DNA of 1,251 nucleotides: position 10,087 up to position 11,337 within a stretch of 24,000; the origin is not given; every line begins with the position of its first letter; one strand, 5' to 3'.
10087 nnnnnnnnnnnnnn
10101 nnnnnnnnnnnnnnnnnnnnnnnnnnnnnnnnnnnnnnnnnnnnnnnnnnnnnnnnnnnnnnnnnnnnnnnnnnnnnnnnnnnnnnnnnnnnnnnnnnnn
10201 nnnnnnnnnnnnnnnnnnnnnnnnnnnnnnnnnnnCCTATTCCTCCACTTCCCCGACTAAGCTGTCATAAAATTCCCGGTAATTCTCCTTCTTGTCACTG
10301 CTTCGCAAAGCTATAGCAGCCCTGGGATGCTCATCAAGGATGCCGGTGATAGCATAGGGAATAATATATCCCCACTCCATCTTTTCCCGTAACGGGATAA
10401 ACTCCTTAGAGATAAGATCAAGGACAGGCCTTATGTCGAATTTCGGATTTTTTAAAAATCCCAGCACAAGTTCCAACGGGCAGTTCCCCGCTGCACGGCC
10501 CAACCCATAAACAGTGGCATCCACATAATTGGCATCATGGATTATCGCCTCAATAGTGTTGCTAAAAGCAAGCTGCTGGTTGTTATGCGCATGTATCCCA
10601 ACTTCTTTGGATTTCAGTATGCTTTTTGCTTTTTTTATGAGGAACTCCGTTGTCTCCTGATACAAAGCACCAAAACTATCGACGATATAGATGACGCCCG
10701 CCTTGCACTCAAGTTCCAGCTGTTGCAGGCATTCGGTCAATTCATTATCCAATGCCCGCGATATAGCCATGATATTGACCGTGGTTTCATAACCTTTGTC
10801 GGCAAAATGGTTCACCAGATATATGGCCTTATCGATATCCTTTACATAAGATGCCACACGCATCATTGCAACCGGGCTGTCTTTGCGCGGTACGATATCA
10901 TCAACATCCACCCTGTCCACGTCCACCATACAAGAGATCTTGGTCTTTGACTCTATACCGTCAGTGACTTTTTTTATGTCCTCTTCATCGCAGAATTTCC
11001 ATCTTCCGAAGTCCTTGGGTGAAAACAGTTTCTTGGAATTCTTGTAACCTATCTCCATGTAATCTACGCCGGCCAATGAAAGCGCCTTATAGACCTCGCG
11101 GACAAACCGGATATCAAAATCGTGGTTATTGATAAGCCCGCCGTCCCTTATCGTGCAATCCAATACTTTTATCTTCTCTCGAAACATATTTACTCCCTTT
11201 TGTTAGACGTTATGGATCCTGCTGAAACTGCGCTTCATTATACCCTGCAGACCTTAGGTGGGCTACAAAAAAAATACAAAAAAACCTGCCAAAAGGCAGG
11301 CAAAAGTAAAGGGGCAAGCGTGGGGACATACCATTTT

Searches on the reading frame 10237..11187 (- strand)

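Call 70: search_protein_families(library=pfam, proteins=[window:10237-11187:-], max_evalue=0.001)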
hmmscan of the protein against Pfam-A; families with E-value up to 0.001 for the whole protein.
window:10237-11187:- (316 aa): 1 family
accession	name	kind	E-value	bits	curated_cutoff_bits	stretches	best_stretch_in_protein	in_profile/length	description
PF00682.25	HMGL-like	-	2.4e-23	83.3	29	1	5-249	1-243/260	HMGL-like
